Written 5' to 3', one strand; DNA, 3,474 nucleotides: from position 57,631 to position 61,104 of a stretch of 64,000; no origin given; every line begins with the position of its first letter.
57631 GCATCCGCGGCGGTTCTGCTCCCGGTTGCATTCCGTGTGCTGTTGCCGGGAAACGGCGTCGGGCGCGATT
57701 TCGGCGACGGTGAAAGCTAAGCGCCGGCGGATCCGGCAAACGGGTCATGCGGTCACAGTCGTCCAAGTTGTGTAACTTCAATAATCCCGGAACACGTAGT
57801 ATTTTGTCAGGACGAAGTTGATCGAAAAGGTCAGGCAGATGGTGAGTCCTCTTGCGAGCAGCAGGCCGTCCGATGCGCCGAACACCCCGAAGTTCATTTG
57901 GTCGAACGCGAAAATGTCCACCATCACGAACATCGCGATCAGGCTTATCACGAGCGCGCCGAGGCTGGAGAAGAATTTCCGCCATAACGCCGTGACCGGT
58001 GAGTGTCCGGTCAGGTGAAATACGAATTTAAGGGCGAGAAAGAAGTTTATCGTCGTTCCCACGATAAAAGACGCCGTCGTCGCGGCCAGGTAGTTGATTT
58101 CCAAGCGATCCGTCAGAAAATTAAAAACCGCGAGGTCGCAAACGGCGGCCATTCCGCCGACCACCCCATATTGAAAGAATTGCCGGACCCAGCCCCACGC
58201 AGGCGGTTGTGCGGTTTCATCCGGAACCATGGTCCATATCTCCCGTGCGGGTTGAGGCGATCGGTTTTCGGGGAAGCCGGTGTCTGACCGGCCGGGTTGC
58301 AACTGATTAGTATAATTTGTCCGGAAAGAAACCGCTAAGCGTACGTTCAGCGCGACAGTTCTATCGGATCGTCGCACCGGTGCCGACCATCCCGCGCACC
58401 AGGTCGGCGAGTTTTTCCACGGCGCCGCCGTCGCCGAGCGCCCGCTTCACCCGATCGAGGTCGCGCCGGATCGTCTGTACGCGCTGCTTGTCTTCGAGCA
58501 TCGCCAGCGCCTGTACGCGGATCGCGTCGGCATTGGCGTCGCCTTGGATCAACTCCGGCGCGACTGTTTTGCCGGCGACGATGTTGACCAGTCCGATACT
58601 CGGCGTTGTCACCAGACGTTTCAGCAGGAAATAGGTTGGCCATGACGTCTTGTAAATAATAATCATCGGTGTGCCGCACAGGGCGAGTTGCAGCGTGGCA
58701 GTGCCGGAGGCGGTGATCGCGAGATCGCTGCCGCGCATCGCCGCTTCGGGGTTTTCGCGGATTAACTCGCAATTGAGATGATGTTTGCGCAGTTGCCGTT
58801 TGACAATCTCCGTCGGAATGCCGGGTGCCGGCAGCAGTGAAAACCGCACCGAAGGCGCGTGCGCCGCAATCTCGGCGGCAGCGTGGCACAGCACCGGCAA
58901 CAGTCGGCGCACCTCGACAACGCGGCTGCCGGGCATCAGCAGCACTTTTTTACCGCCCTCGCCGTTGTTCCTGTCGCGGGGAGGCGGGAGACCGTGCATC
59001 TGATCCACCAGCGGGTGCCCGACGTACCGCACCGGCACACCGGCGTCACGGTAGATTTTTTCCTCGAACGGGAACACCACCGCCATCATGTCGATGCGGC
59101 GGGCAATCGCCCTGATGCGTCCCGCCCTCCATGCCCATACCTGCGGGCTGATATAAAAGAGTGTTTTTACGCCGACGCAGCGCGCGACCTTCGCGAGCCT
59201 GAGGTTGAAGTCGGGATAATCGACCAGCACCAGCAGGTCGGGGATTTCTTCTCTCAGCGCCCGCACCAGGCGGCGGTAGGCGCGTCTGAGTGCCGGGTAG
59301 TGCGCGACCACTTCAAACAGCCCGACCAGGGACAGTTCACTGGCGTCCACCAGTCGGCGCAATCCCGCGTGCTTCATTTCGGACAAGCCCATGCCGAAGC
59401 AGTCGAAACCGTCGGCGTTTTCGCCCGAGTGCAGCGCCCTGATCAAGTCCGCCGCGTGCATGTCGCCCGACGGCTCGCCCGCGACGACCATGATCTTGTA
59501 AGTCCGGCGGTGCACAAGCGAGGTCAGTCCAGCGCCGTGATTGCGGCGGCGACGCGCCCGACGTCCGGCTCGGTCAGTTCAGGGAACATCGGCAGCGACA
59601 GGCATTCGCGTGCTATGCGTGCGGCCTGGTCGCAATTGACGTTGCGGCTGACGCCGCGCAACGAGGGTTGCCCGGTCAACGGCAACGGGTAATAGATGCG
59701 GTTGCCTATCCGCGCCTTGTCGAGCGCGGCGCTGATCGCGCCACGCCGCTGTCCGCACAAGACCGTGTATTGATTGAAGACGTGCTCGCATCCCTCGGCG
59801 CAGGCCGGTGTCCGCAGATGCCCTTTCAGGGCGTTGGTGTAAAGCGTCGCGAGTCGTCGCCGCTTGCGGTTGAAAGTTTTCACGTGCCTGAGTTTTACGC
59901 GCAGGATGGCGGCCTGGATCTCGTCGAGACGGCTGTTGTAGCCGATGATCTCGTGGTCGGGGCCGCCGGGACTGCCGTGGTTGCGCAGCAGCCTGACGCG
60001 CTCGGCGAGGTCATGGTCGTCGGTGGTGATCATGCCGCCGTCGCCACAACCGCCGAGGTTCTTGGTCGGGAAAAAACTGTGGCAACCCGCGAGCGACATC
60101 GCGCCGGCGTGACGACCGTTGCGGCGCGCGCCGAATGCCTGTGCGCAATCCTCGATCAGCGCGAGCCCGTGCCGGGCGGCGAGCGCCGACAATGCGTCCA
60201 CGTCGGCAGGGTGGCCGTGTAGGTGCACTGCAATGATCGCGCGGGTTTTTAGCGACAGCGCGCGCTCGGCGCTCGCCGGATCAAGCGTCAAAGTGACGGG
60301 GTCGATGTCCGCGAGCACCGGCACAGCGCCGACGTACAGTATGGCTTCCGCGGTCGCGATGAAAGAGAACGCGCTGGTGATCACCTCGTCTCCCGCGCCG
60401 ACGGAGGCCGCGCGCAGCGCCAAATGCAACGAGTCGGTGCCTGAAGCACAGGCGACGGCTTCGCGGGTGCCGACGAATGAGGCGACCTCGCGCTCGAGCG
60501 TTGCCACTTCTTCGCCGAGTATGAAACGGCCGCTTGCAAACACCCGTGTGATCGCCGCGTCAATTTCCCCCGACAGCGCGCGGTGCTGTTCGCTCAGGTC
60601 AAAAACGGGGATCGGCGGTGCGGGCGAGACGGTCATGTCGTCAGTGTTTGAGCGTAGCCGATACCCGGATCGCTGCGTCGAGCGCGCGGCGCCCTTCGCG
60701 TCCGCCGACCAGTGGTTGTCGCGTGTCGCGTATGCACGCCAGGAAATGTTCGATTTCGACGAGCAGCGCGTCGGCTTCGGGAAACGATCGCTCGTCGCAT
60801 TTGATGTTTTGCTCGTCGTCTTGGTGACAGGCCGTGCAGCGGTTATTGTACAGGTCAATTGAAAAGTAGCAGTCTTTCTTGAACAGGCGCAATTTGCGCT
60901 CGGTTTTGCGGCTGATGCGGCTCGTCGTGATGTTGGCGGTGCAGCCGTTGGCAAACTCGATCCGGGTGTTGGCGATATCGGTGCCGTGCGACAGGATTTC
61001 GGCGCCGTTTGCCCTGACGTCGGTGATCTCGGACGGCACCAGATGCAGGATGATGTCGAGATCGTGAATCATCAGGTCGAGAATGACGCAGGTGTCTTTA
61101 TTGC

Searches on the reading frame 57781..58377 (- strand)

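Call 71: search_protein_families(library=pfam, proteins=[window:57781-58377:-], max_evalue=0.001)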
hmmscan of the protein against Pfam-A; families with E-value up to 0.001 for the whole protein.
window:57781-58377:- (199 aa): 1 family
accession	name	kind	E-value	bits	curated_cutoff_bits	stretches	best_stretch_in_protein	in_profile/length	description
PF04138.20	GtrA_DPMS_TM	-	4.4e-16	59.6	26.1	1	69-196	1-117/117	GtrA/DPMS, transmembrane domain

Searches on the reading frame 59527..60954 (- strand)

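Call 71: search_protein_families(library=pfam, proteins=[window:59527-60954:-], max_evalue=0.001)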
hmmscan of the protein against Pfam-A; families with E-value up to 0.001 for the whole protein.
window:59527-60954:- (476 aa): 1 family
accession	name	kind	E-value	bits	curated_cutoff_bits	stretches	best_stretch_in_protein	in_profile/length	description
PF01041.23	DegT_DnrJ_EryC1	-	2.1e-109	366.5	19.8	1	129-472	5-359/360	DegT/DnrJ/EryC1/StrS aminotransferase family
